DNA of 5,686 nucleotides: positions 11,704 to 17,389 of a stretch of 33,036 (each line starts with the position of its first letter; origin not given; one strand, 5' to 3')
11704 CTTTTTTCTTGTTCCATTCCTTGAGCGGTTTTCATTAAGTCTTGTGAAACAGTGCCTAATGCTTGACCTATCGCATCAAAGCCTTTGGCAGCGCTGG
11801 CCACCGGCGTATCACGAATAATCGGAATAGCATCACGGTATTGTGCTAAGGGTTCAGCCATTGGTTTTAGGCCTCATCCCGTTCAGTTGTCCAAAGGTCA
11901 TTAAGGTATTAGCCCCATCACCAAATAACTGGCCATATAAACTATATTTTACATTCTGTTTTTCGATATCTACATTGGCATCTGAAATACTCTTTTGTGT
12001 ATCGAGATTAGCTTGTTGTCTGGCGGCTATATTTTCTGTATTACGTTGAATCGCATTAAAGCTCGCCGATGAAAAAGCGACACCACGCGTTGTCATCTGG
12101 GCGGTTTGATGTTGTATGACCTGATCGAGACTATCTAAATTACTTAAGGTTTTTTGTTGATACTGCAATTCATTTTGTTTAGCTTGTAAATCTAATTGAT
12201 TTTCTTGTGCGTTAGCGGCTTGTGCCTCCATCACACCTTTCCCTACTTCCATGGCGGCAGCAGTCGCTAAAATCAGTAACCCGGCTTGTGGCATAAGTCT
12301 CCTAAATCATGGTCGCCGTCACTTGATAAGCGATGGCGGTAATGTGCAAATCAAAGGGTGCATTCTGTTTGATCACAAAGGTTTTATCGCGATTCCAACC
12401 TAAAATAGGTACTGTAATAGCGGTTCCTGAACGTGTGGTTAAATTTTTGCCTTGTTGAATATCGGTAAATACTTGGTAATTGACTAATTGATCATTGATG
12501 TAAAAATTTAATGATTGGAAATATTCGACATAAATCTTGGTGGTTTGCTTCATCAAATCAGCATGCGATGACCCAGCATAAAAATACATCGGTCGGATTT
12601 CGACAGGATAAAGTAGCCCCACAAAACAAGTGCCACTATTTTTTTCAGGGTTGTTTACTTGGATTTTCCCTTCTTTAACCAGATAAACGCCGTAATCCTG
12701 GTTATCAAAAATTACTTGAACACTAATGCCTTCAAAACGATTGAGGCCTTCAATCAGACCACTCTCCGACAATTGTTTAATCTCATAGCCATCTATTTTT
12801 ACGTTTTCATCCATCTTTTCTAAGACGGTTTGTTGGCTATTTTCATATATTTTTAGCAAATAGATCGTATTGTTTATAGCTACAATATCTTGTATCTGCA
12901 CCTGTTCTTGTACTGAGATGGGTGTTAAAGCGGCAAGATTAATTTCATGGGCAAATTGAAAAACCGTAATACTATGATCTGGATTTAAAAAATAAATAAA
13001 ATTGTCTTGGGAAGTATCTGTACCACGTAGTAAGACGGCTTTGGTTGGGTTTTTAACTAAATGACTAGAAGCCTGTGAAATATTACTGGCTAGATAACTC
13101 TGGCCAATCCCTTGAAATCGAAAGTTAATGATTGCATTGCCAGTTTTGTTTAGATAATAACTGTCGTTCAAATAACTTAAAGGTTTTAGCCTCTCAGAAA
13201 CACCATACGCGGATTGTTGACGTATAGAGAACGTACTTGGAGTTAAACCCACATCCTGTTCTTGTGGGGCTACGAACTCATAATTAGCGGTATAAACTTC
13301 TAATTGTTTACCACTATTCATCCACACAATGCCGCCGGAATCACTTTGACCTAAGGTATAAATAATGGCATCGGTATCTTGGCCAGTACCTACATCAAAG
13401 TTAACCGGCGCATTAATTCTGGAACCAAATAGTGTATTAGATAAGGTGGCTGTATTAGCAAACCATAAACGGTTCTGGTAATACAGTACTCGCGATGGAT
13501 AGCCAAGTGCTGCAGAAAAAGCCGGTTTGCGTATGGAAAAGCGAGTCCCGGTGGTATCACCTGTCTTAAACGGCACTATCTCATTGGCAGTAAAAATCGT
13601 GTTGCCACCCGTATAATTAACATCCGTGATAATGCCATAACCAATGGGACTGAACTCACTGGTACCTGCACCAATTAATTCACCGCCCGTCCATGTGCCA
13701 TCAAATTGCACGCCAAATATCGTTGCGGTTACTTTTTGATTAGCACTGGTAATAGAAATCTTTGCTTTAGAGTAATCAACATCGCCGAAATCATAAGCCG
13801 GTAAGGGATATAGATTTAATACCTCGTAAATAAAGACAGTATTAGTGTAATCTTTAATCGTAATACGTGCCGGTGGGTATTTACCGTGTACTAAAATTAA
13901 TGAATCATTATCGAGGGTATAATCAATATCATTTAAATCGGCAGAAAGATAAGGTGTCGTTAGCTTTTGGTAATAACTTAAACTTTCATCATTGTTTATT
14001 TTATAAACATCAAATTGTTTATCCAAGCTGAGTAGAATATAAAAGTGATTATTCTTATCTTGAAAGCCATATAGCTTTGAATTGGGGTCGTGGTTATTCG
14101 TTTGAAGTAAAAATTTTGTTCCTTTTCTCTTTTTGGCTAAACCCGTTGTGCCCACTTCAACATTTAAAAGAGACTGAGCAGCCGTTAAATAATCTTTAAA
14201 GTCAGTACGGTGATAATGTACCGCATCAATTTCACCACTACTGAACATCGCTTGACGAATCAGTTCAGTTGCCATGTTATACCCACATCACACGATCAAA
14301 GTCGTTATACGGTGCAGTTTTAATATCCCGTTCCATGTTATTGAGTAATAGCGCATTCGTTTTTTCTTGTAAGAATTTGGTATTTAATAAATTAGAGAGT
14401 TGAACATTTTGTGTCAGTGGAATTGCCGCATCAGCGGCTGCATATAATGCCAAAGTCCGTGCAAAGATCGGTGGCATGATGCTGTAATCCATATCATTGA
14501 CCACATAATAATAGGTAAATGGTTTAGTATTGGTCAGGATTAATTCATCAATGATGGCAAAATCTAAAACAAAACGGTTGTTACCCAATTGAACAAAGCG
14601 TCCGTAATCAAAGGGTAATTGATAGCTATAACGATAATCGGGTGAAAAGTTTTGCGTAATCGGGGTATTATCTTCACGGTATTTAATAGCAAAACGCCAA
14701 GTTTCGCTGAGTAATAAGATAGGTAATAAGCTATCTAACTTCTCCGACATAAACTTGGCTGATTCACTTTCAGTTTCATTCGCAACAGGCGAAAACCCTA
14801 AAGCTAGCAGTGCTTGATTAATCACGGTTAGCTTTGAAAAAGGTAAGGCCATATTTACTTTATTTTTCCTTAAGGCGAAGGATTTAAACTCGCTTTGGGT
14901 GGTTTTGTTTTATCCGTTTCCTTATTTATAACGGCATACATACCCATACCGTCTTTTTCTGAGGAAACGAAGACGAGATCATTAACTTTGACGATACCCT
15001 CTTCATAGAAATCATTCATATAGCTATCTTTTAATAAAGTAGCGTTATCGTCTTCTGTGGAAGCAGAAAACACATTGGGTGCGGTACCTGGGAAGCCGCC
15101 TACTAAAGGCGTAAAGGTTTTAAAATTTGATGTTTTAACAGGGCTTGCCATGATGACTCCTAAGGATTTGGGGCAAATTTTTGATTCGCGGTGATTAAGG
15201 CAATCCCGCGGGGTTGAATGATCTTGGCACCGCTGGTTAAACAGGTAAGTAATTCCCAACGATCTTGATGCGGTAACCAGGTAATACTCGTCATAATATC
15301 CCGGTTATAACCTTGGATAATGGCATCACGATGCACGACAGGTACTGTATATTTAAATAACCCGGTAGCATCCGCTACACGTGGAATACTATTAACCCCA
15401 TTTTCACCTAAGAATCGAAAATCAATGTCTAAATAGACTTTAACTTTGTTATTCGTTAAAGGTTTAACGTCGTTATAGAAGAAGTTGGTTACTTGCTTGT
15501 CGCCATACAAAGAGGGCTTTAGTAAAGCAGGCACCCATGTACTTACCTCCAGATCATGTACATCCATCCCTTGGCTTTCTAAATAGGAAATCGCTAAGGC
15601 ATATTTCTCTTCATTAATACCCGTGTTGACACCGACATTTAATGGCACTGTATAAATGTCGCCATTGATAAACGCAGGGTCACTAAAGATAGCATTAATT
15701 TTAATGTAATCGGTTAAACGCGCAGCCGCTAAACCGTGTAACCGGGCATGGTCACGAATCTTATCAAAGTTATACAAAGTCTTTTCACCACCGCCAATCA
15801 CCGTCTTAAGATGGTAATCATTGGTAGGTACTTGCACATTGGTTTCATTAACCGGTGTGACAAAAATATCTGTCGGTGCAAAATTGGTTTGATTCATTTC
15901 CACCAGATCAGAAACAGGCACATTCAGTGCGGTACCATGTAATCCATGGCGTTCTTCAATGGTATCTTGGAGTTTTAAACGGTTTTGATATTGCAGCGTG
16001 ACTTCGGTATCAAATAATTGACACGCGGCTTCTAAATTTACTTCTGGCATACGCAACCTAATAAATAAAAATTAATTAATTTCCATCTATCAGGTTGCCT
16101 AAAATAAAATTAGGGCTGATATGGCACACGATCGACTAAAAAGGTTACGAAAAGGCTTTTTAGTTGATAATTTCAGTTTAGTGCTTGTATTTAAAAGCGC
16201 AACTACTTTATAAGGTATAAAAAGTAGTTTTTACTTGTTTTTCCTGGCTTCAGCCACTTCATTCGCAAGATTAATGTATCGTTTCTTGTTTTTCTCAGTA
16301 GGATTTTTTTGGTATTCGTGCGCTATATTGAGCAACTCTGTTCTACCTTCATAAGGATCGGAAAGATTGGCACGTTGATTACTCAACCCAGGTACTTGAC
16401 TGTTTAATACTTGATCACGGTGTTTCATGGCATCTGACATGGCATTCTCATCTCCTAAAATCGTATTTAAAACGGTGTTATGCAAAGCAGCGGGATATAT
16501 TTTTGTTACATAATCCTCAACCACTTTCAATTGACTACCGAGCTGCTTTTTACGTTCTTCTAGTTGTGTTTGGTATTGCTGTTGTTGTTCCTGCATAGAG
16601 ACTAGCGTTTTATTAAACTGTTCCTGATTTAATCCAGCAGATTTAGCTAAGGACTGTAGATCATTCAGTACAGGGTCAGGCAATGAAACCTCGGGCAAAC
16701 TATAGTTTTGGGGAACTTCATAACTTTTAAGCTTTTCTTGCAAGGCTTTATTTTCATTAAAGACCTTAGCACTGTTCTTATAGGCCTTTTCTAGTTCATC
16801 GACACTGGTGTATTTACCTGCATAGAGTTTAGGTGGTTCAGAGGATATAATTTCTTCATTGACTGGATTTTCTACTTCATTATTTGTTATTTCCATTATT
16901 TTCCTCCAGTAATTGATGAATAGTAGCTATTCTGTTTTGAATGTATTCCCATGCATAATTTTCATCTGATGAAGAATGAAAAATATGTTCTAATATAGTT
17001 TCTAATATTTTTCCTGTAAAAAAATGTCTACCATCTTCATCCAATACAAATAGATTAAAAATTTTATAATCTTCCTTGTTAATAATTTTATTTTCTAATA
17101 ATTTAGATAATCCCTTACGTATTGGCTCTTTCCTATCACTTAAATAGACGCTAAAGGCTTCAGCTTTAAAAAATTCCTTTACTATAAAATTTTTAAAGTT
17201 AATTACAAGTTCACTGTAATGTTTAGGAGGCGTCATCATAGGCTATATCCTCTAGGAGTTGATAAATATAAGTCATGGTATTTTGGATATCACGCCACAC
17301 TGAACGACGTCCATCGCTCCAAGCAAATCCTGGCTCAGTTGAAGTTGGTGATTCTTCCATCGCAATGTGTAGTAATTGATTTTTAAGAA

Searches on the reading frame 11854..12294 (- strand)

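Call 7: search_protein_families(library=phrogs, proteins=[window:11854-12294:-], max_evalue=0.001)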
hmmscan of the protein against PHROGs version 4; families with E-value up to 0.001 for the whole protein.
window:11854-12294:- (146 aa): 0 families

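Call 82: search_protein_families(library=pfam, proteins=[window:11854-12294:-], max_evalue=0.05)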
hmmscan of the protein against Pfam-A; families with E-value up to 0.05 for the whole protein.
window:11854-12294:- (146 aa): 2 families
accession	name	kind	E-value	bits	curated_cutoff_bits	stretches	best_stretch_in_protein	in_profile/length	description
PF16026.10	MIEAP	-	0.0074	16.7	27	1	45-117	13-85/195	Mitochondria-eating protein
PF18030.7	Rimk_N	-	0.037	14.8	26.4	0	23-74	28-76/94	RimK PreATP-grasp domain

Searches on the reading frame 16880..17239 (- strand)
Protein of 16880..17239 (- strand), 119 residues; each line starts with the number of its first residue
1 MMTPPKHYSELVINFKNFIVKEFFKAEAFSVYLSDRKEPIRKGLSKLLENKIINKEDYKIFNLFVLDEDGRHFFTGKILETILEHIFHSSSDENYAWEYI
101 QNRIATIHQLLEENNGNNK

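Call 8: search_protein_families(library=phrogs, proteins=[window:16880-17239:-], max_evalue=0.001)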
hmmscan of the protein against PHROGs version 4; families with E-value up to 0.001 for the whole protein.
window:16880-17239:- (119 aa): 0 families

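Call 82: search_protein_families(library=pfam, proteins=[window:16880-17239:-], max_evalue=0.05)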
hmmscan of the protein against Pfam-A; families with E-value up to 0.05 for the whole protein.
window:16880-17239:- (119 aa): 3 families
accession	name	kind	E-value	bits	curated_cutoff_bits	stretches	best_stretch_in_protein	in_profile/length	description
PF04556.18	DpnII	-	0.0023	17.7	23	1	13-108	89-179/278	DpnII restriction endonuclease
PF20612.3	SHOCT_2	-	0.017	15.7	24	1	44-62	19-37/53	SHOCT domain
PF10751.14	DUF2535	-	0.037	15.1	25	1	45-96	3-56/83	Protein of unknown function (DUF2535)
